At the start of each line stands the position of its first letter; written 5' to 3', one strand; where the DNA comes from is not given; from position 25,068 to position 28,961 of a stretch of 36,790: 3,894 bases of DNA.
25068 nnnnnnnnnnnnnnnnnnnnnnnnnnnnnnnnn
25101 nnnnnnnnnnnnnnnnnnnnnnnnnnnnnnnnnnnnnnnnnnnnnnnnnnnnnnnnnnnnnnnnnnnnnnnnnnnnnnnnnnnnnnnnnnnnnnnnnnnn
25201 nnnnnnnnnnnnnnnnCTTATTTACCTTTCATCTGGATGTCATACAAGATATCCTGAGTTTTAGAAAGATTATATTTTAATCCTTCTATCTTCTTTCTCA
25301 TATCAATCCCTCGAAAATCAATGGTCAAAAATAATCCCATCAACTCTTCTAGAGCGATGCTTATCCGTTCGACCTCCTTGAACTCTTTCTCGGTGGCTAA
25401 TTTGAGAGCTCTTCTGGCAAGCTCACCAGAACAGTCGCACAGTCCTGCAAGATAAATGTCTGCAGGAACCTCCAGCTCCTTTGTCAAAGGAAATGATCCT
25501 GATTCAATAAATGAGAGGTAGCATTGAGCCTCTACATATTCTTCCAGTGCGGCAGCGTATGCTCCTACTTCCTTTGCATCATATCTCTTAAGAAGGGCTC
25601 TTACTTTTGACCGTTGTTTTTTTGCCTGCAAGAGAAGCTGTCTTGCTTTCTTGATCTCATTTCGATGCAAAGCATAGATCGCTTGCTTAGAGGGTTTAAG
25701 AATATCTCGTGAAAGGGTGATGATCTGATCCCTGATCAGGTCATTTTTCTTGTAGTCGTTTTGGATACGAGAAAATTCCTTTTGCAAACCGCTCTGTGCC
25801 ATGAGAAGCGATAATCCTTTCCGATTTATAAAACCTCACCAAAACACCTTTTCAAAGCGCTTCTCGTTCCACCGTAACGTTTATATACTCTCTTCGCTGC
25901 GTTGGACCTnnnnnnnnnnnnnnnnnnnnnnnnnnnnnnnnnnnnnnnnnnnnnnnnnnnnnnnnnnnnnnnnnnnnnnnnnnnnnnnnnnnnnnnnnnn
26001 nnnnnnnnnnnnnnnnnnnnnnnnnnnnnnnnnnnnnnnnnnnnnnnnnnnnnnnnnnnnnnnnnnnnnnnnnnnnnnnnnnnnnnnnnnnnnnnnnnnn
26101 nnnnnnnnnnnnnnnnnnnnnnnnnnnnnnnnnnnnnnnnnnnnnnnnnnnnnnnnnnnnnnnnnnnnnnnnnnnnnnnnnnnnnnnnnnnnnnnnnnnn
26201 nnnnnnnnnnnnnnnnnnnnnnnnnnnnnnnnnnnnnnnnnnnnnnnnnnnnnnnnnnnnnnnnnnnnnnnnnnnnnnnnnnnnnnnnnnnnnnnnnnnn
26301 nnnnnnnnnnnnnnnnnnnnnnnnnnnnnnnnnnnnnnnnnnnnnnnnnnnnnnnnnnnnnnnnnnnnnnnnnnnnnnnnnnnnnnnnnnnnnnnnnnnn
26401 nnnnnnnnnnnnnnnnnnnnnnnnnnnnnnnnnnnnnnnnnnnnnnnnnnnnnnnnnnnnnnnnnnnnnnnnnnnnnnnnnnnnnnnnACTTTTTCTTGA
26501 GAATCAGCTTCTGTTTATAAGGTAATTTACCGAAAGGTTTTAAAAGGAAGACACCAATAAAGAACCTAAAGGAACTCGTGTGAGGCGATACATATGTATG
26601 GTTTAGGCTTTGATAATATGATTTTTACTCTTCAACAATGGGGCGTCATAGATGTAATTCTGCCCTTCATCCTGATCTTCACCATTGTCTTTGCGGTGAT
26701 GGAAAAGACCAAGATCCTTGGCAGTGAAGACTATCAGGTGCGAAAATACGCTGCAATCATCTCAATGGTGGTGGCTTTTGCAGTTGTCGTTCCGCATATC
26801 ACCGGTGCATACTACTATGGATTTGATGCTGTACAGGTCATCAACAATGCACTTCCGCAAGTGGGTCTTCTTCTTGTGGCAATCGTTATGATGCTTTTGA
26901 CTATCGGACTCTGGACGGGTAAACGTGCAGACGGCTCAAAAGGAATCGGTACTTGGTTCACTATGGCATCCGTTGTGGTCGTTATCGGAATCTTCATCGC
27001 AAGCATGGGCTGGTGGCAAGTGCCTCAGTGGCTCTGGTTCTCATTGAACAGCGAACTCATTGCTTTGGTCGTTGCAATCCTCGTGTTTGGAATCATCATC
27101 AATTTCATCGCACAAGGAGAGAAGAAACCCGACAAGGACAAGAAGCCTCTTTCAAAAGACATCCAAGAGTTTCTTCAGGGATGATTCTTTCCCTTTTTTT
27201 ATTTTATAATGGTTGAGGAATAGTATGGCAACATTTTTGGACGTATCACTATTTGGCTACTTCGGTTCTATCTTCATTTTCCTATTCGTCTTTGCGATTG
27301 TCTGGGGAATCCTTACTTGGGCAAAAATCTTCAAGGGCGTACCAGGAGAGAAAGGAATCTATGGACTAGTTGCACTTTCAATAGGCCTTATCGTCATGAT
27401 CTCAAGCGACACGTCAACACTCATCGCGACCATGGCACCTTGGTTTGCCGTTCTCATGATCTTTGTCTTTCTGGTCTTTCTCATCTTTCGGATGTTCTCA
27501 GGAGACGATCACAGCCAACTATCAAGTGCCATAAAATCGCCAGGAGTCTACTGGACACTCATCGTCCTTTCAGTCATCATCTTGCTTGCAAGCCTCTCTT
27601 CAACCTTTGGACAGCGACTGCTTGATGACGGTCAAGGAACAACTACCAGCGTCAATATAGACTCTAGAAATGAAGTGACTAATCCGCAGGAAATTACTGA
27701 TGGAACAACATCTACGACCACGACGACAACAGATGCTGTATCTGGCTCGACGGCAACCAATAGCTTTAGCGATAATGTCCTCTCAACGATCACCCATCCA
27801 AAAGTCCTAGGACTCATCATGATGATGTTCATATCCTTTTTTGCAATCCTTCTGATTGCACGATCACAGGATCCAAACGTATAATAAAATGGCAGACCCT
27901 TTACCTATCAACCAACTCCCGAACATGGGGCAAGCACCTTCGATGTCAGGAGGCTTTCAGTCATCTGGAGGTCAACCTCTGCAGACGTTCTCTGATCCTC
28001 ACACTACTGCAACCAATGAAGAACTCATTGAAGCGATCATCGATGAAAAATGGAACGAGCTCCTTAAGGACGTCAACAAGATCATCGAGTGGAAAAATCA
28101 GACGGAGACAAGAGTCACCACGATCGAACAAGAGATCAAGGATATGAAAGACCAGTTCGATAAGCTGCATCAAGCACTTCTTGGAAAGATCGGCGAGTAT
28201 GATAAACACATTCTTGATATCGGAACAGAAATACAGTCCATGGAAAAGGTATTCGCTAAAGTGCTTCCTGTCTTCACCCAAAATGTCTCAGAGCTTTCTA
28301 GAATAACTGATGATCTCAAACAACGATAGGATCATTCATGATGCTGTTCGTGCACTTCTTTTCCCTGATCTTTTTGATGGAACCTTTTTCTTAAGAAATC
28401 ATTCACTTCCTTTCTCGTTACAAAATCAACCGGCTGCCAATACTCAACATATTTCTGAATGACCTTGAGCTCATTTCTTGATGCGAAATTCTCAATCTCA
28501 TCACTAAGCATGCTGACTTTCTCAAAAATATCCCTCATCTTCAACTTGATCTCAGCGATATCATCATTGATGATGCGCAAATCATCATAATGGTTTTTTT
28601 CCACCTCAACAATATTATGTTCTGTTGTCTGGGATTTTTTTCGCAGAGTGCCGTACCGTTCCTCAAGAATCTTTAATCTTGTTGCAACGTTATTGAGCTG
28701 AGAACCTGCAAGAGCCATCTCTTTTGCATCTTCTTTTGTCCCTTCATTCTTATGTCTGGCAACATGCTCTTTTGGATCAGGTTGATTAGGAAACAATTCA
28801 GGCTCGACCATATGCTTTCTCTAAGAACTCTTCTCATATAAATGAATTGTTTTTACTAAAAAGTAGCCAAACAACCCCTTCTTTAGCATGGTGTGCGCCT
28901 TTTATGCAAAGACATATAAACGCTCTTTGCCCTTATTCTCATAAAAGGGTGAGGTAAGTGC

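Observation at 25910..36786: Candidate undescribed envelope/filament-associated locus: membrane-protein triplet, coiled-coil pair, oversized FlaI/FlaJ-like motor and a convergent GHKL-like giant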

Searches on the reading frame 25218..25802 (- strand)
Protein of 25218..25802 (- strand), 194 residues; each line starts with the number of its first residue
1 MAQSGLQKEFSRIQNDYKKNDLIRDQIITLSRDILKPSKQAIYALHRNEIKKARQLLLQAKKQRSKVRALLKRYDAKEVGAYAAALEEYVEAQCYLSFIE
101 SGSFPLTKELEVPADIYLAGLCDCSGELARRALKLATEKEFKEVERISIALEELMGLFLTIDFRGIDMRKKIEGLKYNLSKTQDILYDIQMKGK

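Call 9: search_protein_families(library=pfam, proteins=[window:25218-25802:-], max_evalue=0.001)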
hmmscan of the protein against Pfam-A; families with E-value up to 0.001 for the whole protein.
window:25218-25802:- (194 aa): 1 family
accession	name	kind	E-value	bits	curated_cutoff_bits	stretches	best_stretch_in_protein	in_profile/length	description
PF01997.21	Translin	-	3.7e-20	73.2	25.9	1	23-193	2-205/205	Translin family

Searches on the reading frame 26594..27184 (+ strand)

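Call 5: search_protein_families(library=pfam, proteins=[window:26594-27184:+], max_evalue=1)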
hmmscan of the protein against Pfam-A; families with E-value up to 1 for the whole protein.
window:26594-27184:+ (196 aa): 1 family
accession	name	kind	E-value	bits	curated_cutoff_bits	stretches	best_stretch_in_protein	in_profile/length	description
PF03350.21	UPF0114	-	0.76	10.5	23.1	1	53-107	17-70/117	Uncharacterized protein family, UPF0114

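Call 6: search_protein_families(library=ncbifam, proteins=[window:26594-27184:+], max_evalue=1)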
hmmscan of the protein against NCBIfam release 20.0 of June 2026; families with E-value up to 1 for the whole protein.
window:26594-27184:+ (196 aa): 5 families
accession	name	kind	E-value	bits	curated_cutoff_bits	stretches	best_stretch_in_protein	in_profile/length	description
NF047550.1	LIC_12071_fam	equivalog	0.055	12.7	350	1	146-187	212-254/337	LIC_12071 family protein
NF049857.1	InaC_CT813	equivalog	0.12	12.2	200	1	80-150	31-101/241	inclusion membrane protein InaC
TIGR04154.1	archaeo_STT3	subfamily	0.13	10.5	450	1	14-138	206-319/831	oligosaccharyl transferase, archaeosortase A system-associated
NF033616.1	CDF_MamB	equivalog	0.18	11.3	350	0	124-171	155-193/284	magnetosome biogenesis CDF transporter MamB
TIGR03762.1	archaeo_artC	exception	0.19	11.5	100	1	15-100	183-268/274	archaeosortase C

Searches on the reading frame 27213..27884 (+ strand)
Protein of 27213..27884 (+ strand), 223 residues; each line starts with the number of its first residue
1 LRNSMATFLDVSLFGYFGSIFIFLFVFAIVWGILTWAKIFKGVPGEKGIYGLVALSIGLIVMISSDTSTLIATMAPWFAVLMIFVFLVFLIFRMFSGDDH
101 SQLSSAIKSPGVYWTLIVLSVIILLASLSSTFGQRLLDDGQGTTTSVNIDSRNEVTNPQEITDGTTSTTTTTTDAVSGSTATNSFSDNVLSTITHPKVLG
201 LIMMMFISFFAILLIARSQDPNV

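Call 5: search_protein_families(library=pfam, proteins=[window:27213-27884:+], max_evalue=1)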
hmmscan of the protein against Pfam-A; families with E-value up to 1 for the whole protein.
window:27213-27884:+ (223 aa): 2 families
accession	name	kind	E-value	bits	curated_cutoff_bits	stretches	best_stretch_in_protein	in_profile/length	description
PF15468.11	DUF4636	-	0.17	12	27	1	112-160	42-90/243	Domain of unknown function (DUF4636)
PF13567.11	DUF4131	-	0.19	11.9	31.6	1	76-194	6-111/165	Domain of unknown function (DUF4131)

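Call 6: search_protein_families(library=ncbifam, proteins=[window:27213-27884:+], max_evalue=1)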
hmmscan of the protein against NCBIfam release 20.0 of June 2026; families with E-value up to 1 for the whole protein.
window:27213-27884:+ (223 aa): 2 families
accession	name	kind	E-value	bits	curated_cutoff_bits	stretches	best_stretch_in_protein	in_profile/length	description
TIGR01652.1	ATPase-Plipid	subfamily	0.0015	16.3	431.25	1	4-137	913-1048/1058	phospholipid-translocating P-type ATPase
TIGR03943.1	TIGR03943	equivalog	0.012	15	88.8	1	68-163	6-113/221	TIGR03943 family putative permease subunit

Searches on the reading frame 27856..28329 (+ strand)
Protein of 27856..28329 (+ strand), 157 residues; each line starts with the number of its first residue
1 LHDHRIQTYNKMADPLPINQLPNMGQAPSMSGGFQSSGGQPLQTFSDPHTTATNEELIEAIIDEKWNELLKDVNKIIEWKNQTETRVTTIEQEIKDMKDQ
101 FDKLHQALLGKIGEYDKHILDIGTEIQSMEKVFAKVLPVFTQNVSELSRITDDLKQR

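Call 5: search_protein_families(library=pfam, proteins=[window:27856-28329:+], max_evalue=1)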
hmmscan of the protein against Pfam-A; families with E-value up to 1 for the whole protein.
window:27856-28329:+ (157 aa): 25 families
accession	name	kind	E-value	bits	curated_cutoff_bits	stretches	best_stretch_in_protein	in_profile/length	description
PF10046.14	BLOC1_2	-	0.0006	20.6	33.4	1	60-134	9-82/96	Biogenesis of lysosome-related organelles complex-1 subunit 2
PF04949.18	Transcrip_act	-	0.0031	17.9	27.5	1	62-151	38-127/154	Transcriptional activator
PF16809.10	NleF_casp_inhib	-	0.0076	16.7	24.1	1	61-128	4-71/145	NleF caspase inhibitor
PF25764.1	KIF21A_4th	-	0.013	15.6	33.1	1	70-106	120-156/183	KIF21A-like domain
PF15294.11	Leu_zip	-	0.015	15.3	28.2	1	60-156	121-219/275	Leucine zipper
PF13166.12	AAA_13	-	0.015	14.5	36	1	55-139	289-377/713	AAA domain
PF24850.1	CC_BshC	-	0.019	15.2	27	1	65-125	18-77/159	Bacillithiol biosynthesis BshC, C-terminal coiled-coil domain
PF15665.10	FAM184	-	0.022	14.9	32.7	1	80-116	91-127/211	Family with sequence similarity 184, A and B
PF05791.16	Bacillus_HBL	-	0.023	15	29.1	1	67-150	68-152/177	Bacillus haemolytic enterotoxin (HBL)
PF23831.1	DUF7201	-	0.027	14.6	27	1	84-140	58-114/142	Coiled-coil region of unknown function (DUF7201)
PF01519.22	DUF16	-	0.036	15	40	1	78-137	27-89/104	Protein of unknown function DUF16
PF20383.3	DUF6678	-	0.037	14.6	24.5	1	53-106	6-57/122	Family of unknown function (DUF6678)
PF04129.18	Vps52_CC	-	0.04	14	26.5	1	55-115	79-141/173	Vps52/Sac2 family, coiled-coil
PF14182.11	YgaB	-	0.041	14.7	27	0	116-149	39-72/77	YgaB-like protein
PF06419.17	COG6_N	-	0.054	14.1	27.4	0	68-106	23-61/114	Conserved oligomeric complex COG6, N-terminal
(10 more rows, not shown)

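Call 6: search_protein_families(library=ncbifam, proteins=[window:27856-28329:+], max_evalue=1)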
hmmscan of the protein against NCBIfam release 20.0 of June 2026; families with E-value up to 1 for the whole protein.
window:27856-28329:+ (157 aa): 18 families
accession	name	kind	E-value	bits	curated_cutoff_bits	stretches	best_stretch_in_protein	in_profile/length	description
NF043073.1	MMSYN1_0195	equivalog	0.0022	16.2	1250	1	57-130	374-447/1021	spermidine/putrescine ABC transporter permease/substrate-binding protein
TIGR02890.1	bacill_yteA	subfamily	0.0039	17.3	134.4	1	75-134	2-62/159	regulatory protein, yteA family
NF043058.1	T4SS_LegC2C7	subfamily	0.0049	15.9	350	1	70-156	145-231/348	LegC2/C7 family Dot/Icm T4SS effector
TIGR02169.1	SMC_prok_A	equivalog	0.012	13.2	729.4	1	55-155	392-487/1165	chromosome segregation protein SMC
NF038328.1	c-di-AMP_CdaS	exception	0.014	15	225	1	80-156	2-76/191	sporulation-specific diadenylate cyclase CdaS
NF046007.1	MAG1450_fam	subfamily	0.018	14.3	425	1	68-132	133-198/317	MAG1450 family lipoprotein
NF011597.0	PRK15022.1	equivalog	0.024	14.5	154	1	122-155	76-109/167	non-heme ferritin-like protein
NF045686.1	PhytoSynCyanob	equivalog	0.032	13.3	550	1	52-132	216-297/310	15-cis-phytoene synthase CrtB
NF047516.1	LA_3659_fam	equivalog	0.038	13.6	36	0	81-133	130-187/221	LA_3659 family protein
NF047514.1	SpiroCoCo_N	equivalog_domain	0.038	13.6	75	0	81-133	130-187/221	SpiroCoCo family coiled-coil protein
TIGR03972.1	rSAM_TYW1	equivalog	0.066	12.3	317.95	1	52-107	182-237/297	4-demethylwyosine synthase TYW1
NF010341.0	PRK13768.1-3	equivalog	0.069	12.8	355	1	71-141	177-247/257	GTPase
NF049904.1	lambda_TipJ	exception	0.076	10.4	1950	1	52-131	839-915/1163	phage attachment tail tip protein J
NF047706.1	LIC12611_phage_tail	subfamily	0.081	11.6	480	1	70-146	3-78/628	LIC12611 family phage tail protein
NF005997.1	PRK08124.1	equivalog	0.1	11.5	340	1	63-143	68-150/259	flagellar motor stator protein MotA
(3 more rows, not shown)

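Call 37: search_protein_families(library=padloc, proteins=[window:27856-28329:+], max_evalue=0.1)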
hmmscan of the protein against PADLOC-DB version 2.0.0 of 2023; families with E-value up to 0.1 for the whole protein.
window:27856-28329:+ (157 aa): 3 families
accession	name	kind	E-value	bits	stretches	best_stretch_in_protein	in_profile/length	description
PDLC00635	ZorA2|ZorA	-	8.6e-05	19.7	1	55-136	297-377/505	MotA/ExbB/TolQ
PDLC02731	PbeC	-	0.0013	15.7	1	51-153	378-478/645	PbeC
PDLC02736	PbeC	-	0.0071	12.9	1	58-110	226-278/685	PbeC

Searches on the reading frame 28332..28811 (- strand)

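Call 5: search_protein_families(library=pfam, proteins=[window:28332-28811:-], max_evalue=1)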
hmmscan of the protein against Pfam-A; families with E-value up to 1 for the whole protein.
window:28332-28811:- (159 aa): 3 families
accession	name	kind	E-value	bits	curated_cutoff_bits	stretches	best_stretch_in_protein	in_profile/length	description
PF08700.17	VPS51_Exo84_N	-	0.03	14.9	24.2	1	49-111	24-86/87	Vps51/EXO84/COG1 N-terminal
PF18890.5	FANCL_d2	-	0.051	14.5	23.7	1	68-98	9-39/91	FANCL UBC-like domain 2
PF07889.17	DUF1664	-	0.14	12.7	34.6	1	37-109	48-120/124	Protein of unknown function (DUF1664)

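Call 6: search_protein_families(library=ncbifam, proteins=[window:28332-28811:-], max_evalue=1)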
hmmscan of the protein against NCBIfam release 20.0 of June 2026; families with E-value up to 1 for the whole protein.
window:28332-28811:- (159 aa): 6 families
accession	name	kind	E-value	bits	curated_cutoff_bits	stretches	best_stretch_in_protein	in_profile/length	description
NF045487.1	ASRP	equivalog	0.00048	18.8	300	1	25-112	192-274/593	archaea-specific SMC-related protein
NF047515.1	SpiroCoCo_C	equivalog_domain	0.00094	18.4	125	1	26-114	117-204/313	SpiroCoCo family coiled-coil protein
NF041464.1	HelD_BACSU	equivalog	0.0014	16.6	419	1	41-135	14-111/779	RNA polymerase recycling motor HelD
TIGR04211.1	SH3_and_anchor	equivalog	0.0033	17.1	65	1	29-115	72-157/198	TIGR04211 family SH3 domain-containing protein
NF038218.1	IcmG_DotF_IVB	equivalog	0.015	15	200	1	25-125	105-201/266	type IVB secretion system protein IcmG/DotF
NF052432.1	TC0500_fam_Inc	equivalog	0.13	11.6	240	1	53-98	131-176/214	TC0500 family inclusion membrane protein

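Call 37: search_protein_families(library=padloc, proteins=[window:28332-28811:-], max_evalue=0.1)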
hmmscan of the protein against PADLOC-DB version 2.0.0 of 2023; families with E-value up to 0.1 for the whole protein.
window:28332-28811:- (159 aa): 0 families
